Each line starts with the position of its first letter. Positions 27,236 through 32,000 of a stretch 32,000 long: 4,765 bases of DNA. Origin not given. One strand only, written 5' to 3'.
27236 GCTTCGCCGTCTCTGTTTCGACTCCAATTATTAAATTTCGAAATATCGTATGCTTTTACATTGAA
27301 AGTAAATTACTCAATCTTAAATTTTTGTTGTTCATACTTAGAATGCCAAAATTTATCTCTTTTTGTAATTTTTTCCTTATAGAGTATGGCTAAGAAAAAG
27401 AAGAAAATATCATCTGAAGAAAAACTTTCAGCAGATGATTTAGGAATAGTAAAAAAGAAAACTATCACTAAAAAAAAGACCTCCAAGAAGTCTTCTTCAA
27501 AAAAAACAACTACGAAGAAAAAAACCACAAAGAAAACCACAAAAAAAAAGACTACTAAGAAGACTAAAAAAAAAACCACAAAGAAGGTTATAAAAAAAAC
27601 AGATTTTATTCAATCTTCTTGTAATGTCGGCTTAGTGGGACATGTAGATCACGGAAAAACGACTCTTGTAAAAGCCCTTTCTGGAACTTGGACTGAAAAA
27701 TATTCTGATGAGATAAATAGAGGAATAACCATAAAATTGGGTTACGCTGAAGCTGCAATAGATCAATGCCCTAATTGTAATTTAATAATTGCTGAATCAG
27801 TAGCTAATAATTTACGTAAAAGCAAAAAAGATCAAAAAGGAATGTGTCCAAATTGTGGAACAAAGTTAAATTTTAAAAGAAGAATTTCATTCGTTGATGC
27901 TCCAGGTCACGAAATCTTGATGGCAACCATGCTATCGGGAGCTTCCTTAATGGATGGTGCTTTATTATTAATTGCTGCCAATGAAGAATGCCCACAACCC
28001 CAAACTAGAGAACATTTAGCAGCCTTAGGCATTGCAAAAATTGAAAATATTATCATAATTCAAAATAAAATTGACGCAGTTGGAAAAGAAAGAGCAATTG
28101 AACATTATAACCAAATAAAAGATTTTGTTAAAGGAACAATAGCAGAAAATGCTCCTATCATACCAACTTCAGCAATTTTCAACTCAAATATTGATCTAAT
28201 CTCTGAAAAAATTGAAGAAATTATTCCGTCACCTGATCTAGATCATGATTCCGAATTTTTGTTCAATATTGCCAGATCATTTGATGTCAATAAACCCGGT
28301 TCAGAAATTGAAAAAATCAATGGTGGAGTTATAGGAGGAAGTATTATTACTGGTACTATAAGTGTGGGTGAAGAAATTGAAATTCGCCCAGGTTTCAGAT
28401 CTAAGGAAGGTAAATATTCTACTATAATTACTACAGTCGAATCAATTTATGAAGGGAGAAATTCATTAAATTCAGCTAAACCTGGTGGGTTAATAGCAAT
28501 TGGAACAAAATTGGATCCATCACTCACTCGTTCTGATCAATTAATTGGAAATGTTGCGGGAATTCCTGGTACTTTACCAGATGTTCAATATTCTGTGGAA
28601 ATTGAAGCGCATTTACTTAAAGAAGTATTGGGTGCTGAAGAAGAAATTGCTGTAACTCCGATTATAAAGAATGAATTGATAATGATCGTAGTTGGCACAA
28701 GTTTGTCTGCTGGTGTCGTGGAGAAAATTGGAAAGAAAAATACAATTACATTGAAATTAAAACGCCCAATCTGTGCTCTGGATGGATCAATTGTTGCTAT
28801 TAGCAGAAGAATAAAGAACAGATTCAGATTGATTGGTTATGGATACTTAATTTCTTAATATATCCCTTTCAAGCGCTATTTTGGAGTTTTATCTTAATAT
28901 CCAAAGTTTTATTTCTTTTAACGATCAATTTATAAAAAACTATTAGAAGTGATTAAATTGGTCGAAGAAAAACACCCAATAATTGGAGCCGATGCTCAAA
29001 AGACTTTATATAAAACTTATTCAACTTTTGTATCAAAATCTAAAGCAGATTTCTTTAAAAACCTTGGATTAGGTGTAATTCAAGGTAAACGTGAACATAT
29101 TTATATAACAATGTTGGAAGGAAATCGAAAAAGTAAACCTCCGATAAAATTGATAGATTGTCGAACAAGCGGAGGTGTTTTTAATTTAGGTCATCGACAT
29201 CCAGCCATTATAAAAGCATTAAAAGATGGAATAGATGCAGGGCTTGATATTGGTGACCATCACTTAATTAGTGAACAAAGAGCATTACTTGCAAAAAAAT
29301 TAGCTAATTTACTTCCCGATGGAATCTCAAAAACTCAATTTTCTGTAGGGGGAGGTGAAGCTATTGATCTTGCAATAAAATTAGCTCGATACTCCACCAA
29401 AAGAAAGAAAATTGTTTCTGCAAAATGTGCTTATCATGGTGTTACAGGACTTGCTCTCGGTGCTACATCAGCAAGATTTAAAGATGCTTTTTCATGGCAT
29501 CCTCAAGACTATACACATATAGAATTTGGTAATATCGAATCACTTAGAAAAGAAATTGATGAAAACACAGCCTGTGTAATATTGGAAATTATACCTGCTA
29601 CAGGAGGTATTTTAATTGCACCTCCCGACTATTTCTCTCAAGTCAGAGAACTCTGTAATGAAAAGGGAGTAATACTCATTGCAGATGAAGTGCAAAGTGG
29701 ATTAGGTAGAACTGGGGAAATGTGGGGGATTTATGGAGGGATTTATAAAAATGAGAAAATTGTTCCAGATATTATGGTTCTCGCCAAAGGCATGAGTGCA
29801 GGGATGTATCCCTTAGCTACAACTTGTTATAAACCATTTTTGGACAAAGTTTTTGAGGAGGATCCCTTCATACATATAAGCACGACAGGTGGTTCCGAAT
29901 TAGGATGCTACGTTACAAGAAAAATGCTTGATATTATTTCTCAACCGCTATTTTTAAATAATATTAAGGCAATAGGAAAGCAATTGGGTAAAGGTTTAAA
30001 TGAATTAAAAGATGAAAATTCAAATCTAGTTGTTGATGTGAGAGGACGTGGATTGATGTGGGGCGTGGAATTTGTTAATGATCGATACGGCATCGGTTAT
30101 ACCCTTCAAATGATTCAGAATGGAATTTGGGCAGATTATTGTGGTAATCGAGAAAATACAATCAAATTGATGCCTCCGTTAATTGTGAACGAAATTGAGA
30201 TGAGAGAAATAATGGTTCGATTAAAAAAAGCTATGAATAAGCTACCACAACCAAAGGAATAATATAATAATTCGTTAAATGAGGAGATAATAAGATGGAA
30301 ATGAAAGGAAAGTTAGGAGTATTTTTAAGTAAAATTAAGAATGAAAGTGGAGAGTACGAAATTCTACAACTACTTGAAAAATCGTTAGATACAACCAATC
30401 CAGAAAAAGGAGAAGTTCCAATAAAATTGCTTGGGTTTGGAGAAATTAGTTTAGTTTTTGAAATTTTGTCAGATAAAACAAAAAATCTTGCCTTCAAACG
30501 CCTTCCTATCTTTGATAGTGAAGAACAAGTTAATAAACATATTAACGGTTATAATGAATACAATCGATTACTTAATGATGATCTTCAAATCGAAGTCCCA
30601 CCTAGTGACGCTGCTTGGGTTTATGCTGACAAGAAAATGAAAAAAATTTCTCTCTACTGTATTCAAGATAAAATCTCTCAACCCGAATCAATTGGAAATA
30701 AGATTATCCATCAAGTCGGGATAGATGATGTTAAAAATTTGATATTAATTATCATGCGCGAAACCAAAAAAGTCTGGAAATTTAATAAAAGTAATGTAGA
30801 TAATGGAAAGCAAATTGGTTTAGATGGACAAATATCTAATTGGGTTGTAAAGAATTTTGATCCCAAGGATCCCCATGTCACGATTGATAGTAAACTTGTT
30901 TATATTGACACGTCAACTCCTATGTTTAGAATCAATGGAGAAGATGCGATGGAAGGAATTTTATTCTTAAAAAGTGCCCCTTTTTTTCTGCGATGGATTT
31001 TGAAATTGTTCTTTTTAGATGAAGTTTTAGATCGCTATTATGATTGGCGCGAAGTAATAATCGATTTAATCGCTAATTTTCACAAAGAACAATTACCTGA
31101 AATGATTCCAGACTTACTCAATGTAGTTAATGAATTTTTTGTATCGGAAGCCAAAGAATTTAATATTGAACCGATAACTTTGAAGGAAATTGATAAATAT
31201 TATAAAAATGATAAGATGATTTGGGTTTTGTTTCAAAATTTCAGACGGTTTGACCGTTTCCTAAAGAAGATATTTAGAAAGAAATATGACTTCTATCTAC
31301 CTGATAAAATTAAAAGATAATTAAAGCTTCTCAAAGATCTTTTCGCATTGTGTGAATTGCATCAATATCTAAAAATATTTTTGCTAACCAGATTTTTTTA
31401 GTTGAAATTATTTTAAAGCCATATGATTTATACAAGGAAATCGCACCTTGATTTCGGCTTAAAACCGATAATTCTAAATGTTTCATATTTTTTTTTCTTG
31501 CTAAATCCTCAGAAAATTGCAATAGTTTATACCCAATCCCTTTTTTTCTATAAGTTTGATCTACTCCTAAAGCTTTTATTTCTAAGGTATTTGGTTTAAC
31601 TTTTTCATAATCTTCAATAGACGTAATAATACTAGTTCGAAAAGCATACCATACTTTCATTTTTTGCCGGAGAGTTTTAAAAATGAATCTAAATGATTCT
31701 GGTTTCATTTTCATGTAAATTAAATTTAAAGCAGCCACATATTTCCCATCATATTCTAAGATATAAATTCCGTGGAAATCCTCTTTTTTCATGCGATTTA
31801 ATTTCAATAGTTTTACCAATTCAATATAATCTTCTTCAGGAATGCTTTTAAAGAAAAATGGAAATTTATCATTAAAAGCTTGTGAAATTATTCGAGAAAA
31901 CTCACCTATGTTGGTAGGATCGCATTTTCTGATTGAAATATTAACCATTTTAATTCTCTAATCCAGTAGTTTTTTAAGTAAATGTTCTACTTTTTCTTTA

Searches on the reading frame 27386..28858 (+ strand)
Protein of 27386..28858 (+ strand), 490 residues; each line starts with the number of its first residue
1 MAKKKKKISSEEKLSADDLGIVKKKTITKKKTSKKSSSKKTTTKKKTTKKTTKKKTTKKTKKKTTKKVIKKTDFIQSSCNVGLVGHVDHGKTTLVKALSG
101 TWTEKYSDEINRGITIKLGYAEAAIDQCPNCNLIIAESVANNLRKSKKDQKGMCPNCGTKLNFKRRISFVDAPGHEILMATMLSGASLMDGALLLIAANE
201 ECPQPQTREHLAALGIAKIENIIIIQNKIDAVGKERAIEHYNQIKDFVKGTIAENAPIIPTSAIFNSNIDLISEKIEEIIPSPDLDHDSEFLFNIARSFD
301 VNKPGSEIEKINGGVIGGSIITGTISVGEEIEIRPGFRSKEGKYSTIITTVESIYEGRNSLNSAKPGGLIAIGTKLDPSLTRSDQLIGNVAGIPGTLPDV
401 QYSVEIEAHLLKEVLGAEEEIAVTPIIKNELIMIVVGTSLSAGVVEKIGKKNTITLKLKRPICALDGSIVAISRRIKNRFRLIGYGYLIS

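Call 46: search_protein_families(library=pfam, proteins=[window:27386-28858:+], max_evalue=0.001)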
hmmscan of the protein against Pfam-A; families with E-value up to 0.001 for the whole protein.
window:27386-28858:+ (490 aa): 3 families
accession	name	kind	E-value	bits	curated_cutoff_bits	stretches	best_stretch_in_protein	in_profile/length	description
PF00009.33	GTP_EFTU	-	6.6e-28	98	26.5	1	78-281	3-187/188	Elongation factor Tu GTP binding domain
PF09173.17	eIF2_C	-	3.1e-26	91.8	22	1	403-487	2-85/86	Initiation factor eIF2 gamma, C terminal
PF03144.31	GTP_EFTU_D2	-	1.2e-07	32.5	30.3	1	313-378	1-62/73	Elongation factor Tu domain 2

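Call 47: search_protein_families(library=ncbifam, proteins=[window:27386-28858:+], max_evalue=0.001)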
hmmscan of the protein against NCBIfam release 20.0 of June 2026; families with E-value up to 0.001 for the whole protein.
window:27386-28858:+ (490 aa): 30 families (the best 25 are shown)
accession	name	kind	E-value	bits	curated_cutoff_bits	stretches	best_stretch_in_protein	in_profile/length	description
NF003077.0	PRK04000.1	equivalog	1.3e-172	574.6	315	1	72-488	3-410/412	translation initiation factor IF-2 subunit gamma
TIGR03680.1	eif2g_arch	equivalog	2.4e-170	567.2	514.5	1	75-488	2-406/407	translation initiation factor IF-2 subunit gamma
TIGR00475.1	selB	equivalog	7.8e-38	130.5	242.25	2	151-335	34-213/581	selenocysteine-specific translation elongation factor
NF000766.0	PRK00049.1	subfamily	4.2e-29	101.5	449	2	164-397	74-301/396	elongation factor Tu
NF009373.0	PRK12736.1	subfamily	4.6e-28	98.1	452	2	164-412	74-313/394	elongation factor Tu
NF009372.0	PRK12735.1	subfamily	7.1e-28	97.5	479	2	164-397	74-301/396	elongation factor Tu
TIGR00485.1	EF-Tu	equivalog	4.3e-26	91.6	522.4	2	164-406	74-309/394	elongation factor Tu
NF008969.0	PRK12317.1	subfamily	4.9e-22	78.1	502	1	164-404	84-320/426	elongation factor 1-alpha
TIGR00483.1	EF-1_alpha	equivalog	5.4e-16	58.1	540.1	1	77-401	6-318/427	translation elongation factor EF-1 subunit alpha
NF033148.1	tet_protect_M_W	exception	1.1e-10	40.5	1100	1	165-248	68-148/639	TetM/TetW/TetO/TetS family tetracycline resistance ribosomal protection protein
TIGR00487.1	IF-2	equivalog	2.3e-10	39.9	424.4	1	163-331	133-294/587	translation initiation factor IF-2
TIGR00491.2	aIF-2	equivalog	2.3e-10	39.5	554.75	1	81-241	7-143/591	translation initiation factor IF-2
TIGR02034.1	CysN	subfamily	2.7e-10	39.9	336.1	1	164-384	79-294/406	sulfate adenylyltransferase, large subunit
NF003078.0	PRK04004.1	equivalog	3.6e-10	39.1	468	1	81-238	14-147/598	translation initiation factor IF-2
TIGR00231.1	small_GTP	domain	3.8e-10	39.8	42.5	1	79-276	4-162/164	GTP-binding protein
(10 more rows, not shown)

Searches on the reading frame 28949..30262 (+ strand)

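Call 46: search_protein_families(library=pfam, proteins=[window:28949-30262:+], max_evalue=0.001)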
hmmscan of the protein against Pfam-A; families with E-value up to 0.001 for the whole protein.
window:28949-30262:+ (437 aa): 2 families
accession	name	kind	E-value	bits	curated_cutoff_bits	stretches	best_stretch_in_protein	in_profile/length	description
PF00202.27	Aminotran_3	-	3.1e-73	247.2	30.5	1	67-428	28-402/403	Aminotransferase class-III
PF00155.27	Aminotran_1_2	-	2.9e-06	27.1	19.7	1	85-255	20-194/361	Aminotransferase class I and II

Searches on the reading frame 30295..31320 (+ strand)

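Call 46: search_protein_families(library=pfam, proteins=[window:30295-31320:+], max_evalue=0.001)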
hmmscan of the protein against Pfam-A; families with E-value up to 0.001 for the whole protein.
window:30295-31320:+ (341 aa): 1 family
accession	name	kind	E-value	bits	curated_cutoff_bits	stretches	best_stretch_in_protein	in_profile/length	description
PF19709.4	DUF6206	-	3.2e-19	69.6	30.4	1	40-321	14-271/271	Family of unknown function (DUF6206)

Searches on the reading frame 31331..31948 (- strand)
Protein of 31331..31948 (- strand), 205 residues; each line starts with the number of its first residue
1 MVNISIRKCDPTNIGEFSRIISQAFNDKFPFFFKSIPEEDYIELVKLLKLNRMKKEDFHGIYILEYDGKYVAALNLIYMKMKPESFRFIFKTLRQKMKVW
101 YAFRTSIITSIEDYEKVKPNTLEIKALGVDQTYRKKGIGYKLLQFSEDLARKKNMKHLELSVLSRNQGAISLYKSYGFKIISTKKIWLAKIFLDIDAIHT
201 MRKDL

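Call 46: search_protein_families(library=pfam, proteins=[window:31331-31948:-], max_evalue=0.001)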
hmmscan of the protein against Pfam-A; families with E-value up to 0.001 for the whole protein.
window:31331-31948:- (205 aa): 5 families
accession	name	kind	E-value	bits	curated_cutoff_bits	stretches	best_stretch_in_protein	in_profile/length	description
PF00583.31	Acetyltransf_1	-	2.2e-15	57.4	20.7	1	30-178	10-116/116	Acetyltransferase (GNAT) family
PF13508.13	Acetyltransf_7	-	2.2e-10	41.2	27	1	117-179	28-83/84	Acetyltransferase (GNAT) domain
PF13673.13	Acetyltransf_10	-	2.1e-08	34.7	23.6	1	83-181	19-110/128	Acetyltransferase (GNAT) domain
PF13420.13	Acetyltransf_4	-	4.8e-06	27.1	24.3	1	109-185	61-141/155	Acetyltransferase (GNAT) domain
PF08445.16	FR47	-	0.00014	22.2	22.1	1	121-187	21-85/86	FR47-like protein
